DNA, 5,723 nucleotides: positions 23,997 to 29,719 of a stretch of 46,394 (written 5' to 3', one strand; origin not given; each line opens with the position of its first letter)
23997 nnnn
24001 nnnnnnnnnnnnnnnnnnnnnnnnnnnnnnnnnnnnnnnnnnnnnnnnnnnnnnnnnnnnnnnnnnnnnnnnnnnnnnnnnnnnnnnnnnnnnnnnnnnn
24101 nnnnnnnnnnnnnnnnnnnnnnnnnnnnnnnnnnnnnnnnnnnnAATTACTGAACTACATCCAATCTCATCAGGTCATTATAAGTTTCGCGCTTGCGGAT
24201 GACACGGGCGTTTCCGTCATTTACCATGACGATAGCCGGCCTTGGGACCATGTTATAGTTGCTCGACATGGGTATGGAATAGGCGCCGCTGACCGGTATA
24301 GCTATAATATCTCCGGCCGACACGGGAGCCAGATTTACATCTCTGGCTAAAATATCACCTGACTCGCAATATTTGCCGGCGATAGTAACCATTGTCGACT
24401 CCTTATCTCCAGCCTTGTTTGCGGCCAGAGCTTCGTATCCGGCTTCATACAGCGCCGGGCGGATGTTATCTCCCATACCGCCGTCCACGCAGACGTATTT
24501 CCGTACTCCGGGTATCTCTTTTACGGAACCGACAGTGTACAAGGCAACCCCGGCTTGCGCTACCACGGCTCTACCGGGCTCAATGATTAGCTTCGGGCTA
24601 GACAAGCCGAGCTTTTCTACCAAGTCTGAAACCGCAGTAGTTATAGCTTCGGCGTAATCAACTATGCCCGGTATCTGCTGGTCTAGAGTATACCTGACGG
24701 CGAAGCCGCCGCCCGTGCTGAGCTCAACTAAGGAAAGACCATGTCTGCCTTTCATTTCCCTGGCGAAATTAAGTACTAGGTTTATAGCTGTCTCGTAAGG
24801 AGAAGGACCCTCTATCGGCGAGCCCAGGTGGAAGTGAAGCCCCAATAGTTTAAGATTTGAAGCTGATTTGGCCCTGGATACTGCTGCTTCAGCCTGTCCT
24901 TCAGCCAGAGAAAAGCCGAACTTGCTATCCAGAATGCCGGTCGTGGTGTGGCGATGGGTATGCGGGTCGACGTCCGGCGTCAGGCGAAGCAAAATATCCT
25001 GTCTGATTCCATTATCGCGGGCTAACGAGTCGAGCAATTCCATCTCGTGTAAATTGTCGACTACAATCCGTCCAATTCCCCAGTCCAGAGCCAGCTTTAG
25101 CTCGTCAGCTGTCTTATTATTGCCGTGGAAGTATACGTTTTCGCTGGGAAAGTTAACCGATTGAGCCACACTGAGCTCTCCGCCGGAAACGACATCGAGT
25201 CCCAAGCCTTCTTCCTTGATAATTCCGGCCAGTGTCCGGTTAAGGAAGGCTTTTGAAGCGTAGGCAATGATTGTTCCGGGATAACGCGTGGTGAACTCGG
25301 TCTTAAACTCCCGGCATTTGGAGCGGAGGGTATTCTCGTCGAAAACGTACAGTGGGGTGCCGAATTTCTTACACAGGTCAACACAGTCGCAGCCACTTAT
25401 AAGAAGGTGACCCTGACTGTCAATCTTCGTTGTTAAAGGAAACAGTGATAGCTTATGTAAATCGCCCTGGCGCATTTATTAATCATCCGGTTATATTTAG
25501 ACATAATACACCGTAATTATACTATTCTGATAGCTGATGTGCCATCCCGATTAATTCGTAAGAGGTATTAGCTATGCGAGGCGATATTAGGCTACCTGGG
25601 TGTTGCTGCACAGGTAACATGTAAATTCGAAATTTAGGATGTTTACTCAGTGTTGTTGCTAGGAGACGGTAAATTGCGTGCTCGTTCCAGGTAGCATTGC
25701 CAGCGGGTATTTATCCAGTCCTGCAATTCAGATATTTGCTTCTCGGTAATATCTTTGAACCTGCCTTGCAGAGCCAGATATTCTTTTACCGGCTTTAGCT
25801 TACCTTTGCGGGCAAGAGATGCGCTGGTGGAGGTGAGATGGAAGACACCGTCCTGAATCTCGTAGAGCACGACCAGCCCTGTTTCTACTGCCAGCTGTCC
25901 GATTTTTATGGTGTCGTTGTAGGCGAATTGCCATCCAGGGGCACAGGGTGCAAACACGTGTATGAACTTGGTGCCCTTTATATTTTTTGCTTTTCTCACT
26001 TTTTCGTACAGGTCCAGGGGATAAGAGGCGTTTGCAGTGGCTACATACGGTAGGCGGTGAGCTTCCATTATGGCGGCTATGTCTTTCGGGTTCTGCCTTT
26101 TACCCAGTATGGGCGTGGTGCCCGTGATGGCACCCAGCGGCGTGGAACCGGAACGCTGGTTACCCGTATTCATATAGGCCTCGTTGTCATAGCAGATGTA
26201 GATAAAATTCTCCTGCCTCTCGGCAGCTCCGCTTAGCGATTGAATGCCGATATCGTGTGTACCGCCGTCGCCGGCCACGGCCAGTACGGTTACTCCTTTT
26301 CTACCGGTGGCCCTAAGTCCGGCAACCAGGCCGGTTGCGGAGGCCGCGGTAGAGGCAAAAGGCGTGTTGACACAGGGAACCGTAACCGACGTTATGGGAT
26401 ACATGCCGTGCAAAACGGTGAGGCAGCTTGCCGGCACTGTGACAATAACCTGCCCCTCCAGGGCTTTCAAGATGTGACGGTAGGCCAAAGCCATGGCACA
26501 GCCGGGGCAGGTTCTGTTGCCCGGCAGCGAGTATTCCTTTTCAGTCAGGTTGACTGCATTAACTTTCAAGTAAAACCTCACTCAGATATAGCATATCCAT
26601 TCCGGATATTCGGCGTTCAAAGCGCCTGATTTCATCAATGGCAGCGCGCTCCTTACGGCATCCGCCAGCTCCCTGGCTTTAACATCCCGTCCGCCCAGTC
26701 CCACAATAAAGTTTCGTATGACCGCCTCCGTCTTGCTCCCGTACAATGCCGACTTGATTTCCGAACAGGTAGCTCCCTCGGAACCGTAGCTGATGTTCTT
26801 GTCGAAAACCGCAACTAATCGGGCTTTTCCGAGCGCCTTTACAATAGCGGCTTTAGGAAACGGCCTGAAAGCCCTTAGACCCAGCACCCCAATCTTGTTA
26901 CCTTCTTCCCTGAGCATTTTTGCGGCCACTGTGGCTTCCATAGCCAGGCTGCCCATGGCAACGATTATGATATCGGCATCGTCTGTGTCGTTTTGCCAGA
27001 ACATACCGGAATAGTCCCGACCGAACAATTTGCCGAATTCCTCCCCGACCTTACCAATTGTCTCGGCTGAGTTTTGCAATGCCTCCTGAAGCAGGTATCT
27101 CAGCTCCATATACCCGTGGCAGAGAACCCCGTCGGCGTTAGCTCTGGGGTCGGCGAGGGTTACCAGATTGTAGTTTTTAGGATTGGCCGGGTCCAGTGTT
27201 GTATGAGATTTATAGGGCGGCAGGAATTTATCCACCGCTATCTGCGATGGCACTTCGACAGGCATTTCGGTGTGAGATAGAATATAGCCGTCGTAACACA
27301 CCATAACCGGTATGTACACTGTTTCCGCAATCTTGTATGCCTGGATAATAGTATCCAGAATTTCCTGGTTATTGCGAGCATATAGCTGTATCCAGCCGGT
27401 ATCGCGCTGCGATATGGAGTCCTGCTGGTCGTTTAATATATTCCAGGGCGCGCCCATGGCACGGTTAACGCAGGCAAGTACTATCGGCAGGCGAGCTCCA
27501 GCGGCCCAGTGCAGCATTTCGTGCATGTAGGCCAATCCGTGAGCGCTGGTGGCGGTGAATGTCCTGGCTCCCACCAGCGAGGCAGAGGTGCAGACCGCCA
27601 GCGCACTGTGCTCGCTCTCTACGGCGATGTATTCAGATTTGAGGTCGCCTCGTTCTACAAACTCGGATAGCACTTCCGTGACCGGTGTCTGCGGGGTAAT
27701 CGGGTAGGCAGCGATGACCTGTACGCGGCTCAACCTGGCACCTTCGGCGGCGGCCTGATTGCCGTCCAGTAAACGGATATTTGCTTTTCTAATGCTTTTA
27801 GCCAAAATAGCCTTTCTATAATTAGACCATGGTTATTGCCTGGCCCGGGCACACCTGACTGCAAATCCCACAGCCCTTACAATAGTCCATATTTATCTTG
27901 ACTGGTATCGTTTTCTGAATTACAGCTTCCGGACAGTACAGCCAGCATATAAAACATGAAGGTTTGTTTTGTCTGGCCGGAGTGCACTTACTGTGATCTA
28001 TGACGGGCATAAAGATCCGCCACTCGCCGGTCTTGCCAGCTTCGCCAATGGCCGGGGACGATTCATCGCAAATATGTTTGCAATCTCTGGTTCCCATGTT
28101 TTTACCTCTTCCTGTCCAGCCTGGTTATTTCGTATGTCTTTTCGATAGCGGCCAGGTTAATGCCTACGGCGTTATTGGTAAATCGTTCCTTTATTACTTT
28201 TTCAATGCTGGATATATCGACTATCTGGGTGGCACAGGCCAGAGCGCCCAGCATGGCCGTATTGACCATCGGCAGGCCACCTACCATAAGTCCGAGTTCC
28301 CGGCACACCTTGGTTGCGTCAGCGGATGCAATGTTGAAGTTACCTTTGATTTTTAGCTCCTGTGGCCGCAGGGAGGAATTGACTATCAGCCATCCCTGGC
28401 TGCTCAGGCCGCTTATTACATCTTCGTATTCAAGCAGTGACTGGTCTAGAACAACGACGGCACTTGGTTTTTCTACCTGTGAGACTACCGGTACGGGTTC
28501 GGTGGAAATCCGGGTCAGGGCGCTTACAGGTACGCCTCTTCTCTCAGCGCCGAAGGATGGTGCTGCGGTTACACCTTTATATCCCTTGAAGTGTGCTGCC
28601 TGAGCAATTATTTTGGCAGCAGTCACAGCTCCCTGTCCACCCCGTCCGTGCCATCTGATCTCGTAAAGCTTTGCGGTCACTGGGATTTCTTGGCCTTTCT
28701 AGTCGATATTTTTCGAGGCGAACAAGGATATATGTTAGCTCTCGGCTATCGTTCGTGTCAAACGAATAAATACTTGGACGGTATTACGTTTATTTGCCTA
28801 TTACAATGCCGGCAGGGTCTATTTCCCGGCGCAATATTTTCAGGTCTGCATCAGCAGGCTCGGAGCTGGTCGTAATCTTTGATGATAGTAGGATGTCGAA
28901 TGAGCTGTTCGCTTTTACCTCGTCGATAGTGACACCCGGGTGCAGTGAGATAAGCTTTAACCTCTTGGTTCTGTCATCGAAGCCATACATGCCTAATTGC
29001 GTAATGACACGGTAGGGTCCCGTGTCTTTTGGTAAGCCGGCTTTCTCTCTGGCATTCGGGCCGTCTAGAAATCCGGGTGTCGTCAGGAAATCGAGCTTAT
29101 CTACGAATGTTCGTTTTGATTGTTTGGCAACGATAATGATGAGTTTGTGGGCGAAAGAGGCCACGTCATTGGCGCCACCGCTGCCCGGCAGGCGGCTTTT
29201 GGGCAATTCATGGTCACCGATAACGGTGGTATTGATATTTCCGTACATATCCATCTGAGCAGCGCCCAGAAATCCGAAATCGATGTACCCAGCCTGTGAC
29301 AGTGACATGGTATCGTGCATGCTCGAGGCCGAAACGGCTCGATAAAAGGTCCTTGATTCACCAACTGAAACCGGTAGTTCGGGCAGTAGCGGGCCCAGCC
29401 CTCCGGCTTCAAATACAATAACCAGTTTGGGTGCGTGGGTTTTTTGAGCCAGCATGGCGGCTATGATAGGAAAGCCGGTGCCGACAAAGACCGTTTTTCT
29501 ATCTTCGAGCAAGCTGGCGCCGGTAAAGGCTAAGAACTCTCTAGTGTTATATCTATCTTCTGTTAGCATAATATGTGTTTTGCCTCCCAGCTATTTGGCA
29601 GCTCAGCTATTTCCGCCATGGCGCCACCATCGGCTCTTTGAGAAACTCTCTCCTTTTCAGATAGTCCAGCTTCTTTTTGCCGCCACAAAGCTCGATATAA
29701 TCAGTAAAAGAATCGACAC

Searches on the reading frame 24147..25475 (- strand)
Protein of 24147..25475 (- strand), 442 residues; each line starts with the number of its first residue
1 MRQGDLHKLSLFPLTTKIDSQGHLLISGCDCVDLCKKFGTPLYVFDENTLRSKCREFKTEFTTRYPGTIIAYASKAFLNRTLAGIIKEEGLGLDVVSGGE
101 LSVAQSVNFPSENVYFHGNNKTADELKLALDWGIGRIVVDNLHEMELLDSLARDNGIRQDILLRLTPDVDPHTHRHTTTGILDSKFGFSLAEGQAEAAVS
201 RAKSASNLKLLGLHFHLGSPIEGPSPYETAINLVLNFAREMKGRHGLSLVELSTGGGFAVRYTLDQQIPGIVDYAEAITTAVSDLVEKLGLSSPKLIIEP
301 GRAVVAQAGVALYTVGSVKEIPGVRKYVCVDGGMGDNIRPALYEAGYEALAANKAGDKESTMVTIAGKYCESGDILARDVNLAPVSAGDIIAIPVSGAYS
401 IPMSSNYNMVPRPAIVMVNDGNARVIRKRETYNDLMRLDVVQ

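Call 10: search_protein_families(library=pfam, proteins=[window:24147-25475:-], max_evalue=0.001)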
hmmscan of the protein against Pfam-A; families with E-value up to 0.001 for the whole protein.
window:24147-25475:- (442 aa): 2 families
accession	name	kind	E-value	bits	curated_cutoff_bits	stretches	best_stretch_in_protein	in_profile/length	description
PF02784.22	Orn_Arg_deC_N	-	2.7e-56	191.2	23.4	1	49-306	3-247/247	Pyridoxal-dependent decarboxylase, pyridoxal binding domain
PF00278.28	Orn_DAP_Arg_deC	-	6.4e-18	65.3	23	1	140-397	5-95/95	Pyridoxal-dependent decarboxylase, C-terminal sheet domain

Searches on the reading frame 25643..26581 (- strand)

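Call 10: search_protein_families(library=pfam, proteins=[window:25643-26581:-], max_evalue=0.001)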
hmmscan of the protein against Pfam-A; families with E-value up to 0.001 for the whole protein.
window:25643-26581:- (312 aa): 1 family
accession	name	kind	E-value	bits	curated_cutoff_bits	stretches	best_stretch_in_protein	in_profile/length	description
PF02775.26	TPP_enzyme_C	-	3.3e-18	66.4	21.9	1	67-209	22-151/151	Thiamine pyrophosphate enzyme, C-terminal TPP binding domain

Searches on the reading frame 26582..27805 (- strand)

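Call 10: search_protein_families(library=pfam, proteins=[window:26582-27805:-], max_evalue=0.001)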
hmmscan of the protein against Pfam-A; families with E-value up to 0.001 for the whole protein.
window:26582-27805:- (407 aa): 3 families
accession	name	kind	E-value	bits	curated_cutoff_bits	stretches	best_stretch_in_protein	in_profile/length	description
PF01855.24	POR_N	-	1.2e-67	228.5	27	1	22-225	2-212/231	Pyruvate flavodoxin/ferredoxin oxidoreductase, thiamine diP-bdg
PF17147.9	PFOR_II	-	1e-28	100.1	27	1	277-379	1-101/102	Pyruvate:ferredoxin oxidoreductase core domain II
PF02780.25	Transketolase_C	-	2e-10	41.1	25.9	1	273-356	6-90/124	Transketolase, C-terminal domain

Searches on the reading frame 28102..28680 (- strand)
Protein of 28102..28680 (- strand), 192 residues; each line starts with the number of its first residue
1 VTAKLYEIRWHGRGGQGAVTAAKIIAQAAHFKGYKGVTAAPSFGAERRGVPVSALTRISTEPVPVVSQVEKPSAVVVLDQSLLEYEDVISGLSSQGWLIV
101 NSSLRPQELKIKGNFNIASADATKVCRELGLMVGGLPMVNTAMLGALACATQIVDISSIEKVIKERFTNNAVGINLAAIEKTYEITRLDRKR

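Call 10: search_protein_families(library=pfam, proteins=[window:28102-28680:-], max_evalue=0.001)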
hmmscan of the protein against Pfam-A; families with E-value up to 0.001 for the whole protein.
window:28102-28680:- (192 aa): 1 family
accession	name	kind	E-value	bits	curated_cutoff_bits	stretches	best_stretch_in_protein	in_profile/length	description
PF01558.24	POR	-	3.4e-34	118.9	27.4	1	14-184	1-173/173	Pyruvate ferredoxin/flavodoxin oxidoreductase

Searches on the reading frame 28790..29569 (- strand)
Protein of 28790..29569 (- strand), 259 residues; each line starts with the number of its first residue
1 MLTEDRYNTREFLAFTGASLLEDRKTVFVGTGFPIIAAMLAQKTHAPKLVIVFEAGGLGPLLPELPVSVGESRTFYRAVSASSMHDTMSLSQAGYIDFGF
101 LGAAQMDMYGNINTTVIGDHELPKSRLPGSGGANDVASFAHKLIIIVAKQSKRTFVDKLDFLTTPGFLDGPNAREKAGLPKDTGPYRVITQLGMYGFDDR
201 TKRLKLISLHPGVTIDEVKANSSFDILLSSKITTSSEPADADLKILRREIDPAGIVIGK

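Call 10: search_protein_families(library=pfam, proteins=[window:28790-29569:-], max_evalue=0.001)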
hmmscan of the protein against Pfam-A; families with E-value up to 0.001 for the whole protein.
window:28790-29569:- (259 aa): 1 family
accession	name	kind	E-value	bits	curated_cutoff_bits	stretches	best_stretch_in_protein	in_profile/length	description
PF01144.29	CoA_trans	-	5.2e-30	104.9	23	1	20-221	11-217/217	Coenzyme A transferase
